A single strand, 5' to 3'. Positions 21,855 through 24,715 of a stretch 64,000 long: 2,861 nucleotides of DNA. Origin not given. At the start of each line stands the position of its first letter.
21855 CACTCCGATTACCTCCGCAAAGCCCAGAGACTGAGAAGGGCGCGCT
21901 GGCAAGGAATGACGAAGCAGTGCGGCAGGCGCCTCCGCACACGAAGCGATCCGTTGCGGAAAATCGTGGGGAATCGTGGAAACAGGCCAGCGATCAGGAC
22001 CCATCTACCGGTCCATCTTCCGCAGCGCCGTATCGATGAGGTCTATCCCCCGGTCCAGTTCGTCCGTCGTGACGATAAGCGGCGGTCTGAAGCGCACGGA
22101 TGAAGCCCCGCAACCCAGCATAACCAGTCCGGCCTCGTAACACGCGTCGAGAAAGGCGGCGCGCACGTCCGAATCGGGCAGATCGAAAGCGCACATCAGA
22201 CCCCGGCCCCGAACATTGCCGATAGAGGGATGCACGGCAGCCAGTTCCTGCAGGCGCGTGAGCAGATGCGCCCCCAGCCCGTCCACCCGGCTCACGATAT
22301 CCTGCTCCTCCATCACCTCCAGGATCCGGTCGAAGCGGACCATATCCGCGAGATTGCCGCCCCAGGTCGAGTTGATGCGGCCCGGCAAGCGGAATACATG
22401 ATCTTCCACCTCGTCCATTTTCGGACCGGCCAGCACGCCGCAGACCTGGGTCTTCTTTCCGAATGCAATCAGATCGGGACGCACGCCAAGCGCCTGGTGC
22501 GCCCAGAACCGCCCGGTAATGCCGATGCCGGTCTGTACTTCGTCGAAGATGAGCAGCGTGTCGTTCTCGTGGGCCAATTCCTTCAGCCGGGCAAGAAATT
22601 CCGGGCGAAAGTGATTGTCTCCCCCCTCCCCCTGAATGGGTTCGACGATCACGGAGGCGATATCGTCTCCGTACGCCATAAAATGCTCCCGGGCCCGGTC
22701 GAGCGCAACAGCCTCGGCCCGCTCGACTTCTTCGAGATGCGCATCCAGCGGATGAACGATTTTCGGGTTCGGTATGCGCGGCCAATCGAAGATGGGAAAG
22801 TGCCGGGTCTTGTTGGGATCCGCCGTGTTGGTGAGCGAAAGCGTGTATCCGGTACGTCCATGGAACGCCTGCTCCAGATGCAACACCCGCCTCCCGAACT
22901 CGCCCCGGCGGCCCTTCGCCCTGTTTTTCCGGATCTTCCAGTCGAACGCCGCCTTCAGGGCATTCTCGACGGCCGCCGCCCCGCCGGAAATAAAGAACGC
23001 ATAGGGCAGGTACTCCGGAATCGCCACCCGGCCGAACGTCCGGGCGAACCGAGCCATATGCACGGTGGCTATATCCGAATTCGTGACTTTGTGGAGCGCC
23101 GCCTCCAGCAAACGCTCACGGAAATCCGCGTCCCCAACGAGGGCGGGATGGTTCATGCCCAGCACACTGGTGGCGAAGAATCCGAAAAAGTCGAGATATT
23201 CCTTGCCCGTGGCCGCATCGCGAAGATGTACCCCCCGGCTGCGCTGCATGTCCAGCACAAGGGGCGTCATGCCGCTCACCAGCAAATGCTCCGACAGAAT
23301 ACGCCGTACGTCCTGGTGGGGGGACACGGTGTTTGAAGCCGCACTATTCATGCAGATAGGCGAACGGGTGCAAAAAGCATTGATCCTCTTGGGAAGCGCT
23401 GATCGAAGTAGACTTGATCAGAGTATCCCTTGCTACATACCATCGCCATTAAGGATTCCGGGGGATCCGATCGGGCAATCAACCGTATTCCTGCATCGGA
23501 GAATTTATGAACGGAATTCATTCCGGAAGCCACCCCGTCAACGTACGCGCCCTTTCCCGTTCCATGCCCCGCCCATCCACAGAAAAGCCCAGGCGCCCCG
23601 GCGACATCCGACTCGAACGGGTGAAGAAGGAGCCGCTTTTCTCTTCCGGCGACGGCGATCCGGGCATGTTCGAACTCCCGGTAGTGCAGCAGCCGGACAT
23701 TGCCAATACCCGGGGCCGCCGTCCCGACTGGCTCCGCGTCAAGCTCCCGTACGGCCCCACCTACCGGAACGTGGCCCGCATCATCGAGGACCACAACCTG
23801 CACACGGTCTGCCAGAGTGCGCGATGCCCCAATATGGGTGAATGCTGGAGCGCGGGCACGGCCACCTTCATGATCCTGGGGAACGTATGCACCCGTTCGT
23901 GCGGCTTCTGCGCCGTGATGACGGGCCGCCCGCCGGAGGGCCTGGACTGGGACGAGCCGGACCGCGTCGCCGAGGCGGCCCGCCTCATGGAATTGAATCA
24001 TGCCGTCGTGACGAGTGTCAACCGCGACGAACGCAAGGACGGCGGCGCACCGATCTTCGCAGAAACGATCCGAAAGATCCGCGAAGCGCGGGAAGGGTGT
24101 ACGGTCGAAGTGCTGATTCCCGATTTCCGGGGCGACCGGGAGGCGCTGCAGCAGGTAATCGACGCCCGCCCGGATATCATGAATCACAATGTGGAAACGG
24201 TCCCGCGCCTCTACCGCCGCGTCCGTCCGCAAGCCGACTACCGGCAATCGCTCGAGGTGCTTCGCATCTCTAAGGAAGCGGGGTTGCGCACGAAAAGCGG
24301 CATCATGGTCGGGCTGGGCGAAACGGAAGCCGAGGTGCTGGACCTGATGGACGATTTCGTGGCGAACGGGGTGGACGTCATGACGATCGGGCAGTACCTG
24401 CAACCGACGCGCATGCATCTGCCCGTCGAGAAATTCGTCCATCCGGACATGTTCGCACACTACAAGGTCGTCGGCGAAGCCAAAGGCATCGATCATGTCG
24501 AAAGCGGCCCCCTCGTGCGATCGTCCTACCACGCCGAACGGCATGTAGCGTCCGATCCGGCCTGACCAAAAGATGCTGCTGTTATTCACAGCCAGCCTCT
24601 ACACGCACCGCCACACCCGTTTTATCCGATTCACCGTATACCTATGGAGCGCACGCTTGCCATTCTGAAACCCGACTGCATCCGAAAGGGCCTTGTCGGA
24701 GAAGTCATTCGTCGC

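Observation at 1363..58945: Dispersed intergenic repeat: core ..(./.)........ at seven sites, with a 36-nt version at three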

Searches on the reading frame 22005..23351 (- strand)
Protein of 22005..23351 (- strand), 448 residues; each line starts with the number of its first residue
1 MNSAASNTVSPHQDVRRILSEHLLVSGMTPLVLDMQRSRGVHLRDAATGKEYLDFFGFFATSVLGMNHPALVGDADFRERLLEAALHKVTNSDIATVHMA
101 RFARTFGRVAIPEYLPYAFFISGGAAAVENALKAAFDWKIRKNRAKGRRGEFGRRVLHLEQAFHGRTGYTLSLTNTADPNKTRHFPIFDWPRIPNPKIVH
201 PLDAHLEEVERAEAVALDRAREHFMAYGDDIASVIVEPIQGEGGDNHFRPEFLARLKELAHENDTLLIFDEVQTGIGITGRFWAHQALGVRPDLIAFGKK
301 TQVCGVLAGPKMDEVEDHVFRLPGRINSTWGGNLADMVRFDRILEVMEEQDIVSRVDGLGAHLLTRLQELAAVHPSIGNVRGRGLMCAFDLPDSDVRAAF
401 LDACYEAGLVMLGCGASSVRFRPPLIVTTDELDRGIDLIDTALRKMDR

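Call 11: search_protein_families(library=pfam, proteins=[window:22005-23351:-])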
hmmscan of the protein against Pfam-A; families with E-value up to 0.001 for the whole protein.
window:22005-23351:- (448 aa): 1 family
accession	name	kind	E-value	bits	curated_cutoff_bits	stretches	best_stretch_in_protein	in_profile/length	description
PF00202.27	Aminotran_3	-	9e-83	278.6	30.5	1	29-443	7-403/403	Aminotransferase class-III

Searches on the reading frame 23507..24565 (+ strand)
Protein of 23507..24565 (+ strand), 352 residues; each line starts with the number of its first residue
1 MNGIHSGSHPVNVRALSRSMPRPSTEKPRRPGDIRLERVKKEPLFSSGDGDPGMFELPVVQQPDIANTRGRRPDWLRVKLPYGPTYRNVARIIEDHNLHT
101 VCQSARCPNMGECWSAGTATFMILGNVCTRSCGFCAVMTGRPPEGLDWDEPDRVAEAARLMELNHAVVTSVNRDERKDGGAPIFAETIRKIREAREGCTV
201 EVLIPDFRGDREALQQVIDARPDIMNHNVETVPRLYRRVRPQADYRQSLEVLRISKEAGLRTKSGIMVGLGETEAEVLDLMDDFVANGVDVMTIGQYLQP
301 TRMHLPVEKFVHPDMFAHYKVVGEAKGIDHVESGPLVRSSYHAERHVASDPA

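Call 11: search_protein_families(library=pfam, proteins=[window:23507-24565:+])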
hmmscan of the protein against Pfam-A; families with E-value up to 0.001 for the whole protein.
window:23507-24565:+ (352 aa): 2 families
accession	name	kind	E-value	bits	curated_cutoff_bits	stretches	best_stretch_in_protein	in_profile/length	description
PF04055.27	Radical_SAM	-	7.7e-25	88.4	29.5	1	122-283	1-165/166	Radical SAM superfamily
PF16881.10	LIAS_N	-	1.4e-07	32.3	27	1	68-107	57-96/96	N-terminal domain of lipoyl synthase of Radical_SAM family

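Call 55: find_homologous_proteins(query=window:23507-24565:+, max_evalue=1e-100)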
Query window:23507-24565:+ (352 aa): 7638 proteins with E <= 1e-100 among 8000 candidates; the best 120 are listed.
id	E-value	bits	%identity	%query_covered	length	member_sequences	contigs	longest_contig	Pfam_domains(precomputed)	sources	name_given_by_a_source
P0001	2.0e-222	756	98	95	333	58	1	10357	PF16881.11,PF04055.28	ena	-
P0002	1.3e-182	625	84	91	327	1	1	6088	PF16881.11,PF04055.28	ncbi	-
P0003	4.3e-182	623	83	92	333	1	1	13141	PF16881.11,PF04055.28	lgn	-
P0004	8.6e-182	622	83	91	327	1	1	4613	PF16881.11,PF04055.28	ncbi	-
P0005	3.5e-181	620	82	93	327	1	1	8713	PF16881.11,PF04055.28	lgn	-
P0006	6.2e-179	613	81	91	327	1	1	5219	PF16881.11,PF04055.28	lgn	-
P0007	4.3e-178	610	82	91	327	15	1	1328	PF16881.11,PF04055.28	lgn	-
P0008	8.9e-178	609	80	92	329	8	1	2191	PF16881.11,PF04055.28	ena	-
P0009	1.4e-177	608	82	91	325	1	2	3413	PF16881.11,PF04055.28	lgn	-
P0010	1.6e-176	605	81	91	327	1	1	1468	PF16881.11,PF04055.28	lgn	-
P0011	1.9e-176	604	80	91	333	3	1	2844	PF16881.11,PF04055.28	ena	-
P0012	3.8e-176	603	81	91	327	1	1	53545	PF16881.11,PF04055.28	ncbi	-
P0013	4.8e-176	603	86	86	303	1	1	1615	PF16881.11,PF04055.28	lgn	-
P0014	2.7e-175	601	80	91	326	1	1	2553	PF16881.11,PF04055.28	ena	-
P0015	3.3e-175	600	79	93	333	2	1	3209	PF16881.11,PF04055.28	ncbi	-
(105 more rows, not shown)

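Call 56: find_encoding_contigs(protein=P0001, flank=8000, max_places=6)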
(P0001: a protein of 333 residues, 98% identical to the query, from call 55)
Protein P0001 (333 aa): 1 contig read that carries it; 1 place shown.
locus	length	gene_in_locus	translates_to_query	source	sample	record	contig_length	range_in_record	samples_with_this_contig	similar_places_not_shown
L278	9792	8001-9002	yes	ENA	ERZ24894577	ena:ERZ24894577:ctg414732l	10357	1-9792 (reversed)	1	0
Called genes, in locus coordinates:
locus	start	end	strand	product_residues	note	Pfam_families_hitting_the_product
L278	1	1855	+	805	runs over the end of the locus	?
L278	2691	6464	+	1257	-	PF00041:fn3 (faint), PF03160:Calx-beta, PF18962:Por_Secre_tail (weak)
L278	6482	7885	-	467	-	PF00202:Aminotran_3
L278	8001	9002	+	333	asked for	PF16881:LIAS_N (weak), PF04055:Radical_SAM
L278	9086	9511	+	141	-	PF00334:NDK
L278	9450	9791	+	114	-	?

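Call 57: find_encoding_contigs(protein=P0003, flank=8000, max_places=3)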
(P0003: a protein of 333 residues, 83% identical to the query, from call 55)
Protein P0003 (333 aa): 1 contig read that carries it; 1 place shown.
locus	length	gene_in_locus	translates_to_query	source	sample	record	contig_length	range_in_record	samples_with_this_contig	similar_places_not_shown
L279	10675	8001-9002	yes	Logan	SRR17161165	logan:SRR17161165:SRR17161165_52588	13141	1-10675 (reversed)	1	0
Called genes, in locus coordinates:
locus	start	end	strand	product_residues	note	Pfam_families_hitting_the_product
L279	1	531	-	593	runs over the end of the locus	PF01903:CbiX (faint)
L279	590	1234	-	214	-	PF14064:HmuY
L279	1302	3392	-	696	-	PF07715:Plug, PF00593:TonB_dep_Rec_b-barrel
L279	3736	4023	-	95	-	-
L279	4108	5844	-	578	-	PF18962:Por_Secre_tail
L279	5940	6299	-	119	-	PF07883:Cupin_2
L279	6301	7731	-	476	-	PF00202:Aminotran_3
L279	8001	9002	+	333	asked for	PF16881:LIAS_N (weak), PF04055:Radical_SAM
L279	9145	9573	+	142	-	PF00334:NDK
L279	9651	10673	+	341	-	?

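Call 58: find_encoding_contigs(protein=P0002, flank=8000, max_places=3)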
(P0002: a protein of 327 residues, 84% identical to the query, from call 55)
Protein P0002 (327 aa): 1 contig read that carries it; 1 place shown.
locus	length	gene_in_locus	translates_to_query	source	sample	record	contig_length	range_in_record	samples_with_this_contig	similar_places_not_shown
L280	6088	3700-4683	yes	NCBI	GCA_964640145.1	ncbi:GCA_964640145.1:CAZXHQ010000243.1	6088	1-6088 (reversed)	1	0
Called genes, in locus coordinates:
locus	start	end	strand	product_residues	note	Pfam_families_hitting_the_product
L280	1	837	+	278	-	?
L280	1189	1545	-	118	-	PF07883:Cupin_2, PF06249:EutQ (weak)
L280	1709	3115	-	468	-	PF00202:Aminotran_3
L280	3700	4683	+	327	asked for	PF16881:LIAS_N (weak), PF04055:Radical_SAM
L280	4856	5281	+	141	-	PF00334:NDK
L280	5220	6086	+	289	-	?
